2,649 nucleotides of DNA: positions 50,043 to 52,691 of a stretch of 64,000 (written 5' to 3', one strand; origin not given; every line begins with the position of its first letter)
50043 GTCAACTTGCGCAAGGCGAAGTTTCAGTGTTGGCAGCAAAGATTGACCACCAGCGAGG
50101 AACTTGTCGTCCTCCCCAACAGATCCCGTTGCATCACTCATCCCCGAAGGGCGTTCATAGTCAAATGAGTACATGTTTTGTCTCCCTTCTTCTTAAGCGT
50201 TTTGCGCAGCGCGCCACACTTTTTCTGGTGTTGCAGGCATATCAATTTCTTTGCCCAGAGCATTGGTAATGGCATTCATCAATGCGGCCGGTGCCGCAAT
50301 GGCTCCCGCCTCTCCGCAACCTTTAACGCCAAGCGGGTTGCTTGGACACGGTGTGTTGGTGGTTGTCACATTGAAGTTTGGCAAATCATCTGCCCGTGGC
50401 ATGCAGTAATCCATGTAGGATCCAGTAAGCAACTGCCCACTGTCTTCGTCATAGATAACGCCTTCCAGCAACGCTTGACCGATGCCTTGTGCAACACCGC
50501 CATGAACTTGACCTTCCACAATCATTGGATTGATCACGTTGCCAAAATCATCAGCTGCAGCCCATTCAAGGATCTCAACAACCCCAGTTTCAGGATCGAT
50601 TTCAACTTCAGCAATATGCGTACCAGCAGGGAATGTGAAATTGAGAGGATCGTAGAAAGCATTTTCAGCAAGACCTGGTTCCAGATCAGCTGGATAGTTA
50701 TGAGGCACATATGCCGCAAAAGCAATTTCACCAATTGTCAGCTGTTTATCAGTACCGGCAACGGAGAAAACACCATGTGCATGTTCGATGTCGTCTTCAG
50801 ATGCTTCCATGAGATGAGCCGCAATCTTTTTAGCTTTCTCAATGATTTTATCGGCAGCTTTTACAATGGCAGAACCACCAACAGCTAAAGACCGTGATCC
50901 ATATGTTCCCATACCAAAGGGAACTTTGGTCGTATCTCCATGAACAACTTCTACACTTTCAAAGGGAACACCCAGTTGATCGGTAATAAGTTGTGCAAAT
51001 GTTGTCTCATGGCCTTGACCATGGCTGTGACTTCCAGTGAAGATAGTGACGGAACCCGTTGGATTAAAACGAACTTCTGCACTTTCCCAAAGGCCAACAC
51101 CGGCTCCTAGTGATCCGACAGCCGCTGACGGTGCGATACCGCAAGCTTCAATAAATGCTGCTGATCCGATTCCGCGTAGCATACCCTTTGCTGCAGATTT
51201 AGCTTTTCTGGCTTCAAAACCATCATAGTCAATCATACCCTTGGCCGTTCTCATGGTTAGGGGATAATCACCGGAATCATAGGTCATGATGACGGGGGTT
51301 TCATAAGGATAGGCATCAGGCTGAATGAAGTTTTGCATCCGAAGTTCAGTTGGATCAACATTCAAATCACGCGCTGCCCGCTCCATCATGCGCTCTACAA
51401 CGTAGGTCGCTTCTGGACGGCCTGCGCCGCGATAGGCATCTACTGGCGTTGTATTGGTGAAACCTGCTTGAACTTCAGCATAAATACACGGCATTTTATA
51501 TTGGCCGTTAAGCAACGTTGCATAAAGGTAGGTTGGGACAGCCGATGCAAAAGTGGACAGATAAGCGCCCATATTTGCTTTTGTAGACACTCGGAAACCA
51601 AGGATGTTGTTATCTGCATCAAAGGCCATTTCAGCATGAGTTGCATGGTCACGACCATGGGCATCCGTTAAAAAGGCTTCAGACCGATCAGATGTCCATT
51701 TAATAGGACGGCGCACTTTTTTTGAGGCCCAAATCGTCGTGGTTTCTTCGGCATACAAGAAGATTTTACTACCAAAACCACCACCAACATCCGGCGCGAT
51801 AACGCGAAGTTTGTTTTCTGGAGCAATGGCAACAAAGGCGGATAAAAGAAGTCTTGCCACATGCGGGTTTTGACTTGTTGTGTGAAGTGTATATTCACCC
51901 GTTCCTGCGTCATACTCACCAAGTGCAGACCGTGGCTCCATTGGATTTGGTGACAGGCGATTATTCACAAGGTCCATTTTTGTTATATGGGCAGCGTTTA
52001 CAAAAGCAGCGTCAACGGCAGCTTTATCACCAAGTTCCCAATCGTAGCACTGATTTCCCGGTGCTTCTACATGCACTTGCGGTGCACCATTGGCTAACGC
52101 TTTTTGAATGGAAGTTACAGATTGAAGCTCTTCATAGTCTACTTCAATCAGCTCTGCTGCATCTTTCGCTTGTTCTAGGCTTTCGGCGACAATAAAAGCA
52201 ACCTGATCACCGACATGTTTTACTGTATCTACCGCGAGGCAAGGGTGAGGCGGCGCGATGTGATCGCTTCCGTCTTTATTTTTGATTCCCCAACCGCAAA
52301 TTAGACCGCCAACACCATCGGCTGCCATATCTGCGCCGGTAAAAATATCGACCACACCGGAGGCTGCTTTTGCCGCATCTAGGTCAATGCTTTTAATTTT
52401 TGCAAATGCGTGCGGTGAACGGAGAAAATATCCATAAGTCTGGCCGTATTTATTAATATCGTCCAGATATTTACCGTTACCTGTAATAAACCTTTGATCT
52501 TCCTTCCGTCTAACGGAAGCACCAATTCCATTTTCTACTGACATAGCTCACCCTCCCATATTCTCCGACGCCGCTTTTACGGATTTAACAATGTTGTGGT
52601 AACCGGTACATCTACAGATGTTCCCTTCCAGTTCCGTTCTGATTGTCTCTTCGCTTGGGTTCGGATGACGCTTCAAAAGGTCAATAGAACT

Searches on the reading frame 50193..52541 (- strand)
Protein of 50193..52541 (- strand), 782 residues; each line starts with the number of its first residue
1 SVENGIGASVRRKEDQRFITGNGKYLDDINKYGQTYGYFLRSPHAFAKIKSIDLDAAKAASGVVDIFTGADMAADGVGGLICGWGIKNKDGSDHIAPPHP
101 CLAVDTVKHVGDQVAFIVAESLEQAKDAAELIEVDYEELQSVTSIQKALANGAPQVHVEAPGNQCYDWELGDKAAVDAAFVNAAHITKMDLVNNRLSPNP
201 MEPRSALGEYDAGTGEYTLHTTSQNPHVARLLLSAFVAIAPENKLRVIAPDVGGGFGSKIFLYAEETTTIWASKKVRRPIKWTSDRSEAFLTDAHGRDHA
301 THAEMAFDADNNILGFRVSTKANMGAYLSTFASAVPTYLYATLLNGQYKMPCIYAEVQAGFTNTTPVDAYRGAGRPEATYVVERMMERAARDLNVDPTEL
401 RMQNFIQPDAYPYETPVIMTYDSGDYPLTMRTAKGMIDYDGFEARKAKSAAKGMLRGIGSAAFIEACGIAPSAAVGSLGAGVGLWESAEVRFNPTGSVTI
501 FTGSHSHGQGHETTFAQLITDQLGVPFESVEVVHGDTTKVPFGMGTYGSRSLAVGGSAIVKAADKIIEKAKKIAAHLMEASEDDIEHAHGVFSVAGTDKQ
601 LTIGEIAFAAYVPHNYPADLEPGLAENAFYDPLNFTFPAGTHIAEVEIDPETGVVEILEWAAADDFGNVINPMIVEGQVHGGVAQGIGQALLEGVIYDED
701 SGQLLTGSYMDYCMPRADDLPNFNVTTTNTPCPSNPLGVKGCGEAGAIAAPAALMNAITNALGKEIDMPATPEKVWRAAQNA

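Call 66: search_protein_families(library=ncbifam, proteins=[window:50193-52541:-], max_evalue=1e-10)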
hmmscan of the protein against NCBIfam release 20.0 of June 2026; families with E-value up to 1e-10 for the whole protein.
window:50193-52541:- (782 aa): 13 families
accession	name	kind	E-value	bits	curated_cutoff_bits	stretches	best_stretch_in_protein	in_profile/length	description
NF041018.1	glyceraldDH_alpha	equivalog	7.7e-197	656.1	790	1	6-776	3-741/741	glyceraldehyde dehydrogenase subunit alpha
TIGR02416.1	CO_dehy_Mo_lg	equivalog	5.1e-194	646.6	991.15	1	14-778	1-770/770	aerobic carbon-monoxide dehydrogenase large subunit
NF040766.1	CODH_aero_grp5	exception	1.6e-183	612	950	2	6-607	5-591/785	aerobic carbon-monoxide dehydrogenase large subunit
NF043082.1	XdhA_XDHase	equivalog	1.2e-118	397.3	780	1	6-780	1-753/758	xanthine dehydrogenase subunit XdhA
NF007426.0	PRK09970.1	equivalog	2.4e-114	383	916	1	5-779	5-755/761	xanthine dehydrogenase molybdenum-binding subunit XdhA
TIGR03194.1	4hydrxCoA_A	equivalog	1.7e-106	357.4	994.55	1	19-778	10-745/746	4-hydroxybenzoyl-CoA reductase subunit alpha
TIGR03196.1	pucD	equivalog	1.2e-86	291.8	783.65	1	5-774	2-753/763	xanthine dehydrogenase subunit D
NF045668.1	pterin_aldehy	equivalog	1.5e-73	248.3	1100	1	44-778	216-903/905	molybdopterin-dependent aldehyde oxidoreductase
TIGR03311.1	Se_dep_XDH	equivalog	2e-66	224.6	830.45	1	4-409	159-544/848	selenium-dependent xanthine dehydrogenase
TIGR02965.1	xanthine_xdhB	equivalog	2.8e-64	217.6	849.5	1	8-780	3-755/758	xanthine dehydrogenase molybdopterin binding subunit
TIGR03313.1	Se_sel_red_Mo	hypoth_equivalog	2.4e-61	207.5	1101.9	2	175-778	363-948/951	molybdopterin-dependent oxidoreductase Mo/Fe-S-binding subunit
NF041671.1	peri_hyde_PaoC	equivalog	3.1e-61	207.7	1180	1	6-775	18-727/735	aldehyde oxidoreductase molybdenum-binding subunit PaoC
TIGR02969.1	mam_aldehyde_ox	subfamily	2.2e-36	124.8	1912.3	1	4-761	574-1278/1330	aldehyde oxidase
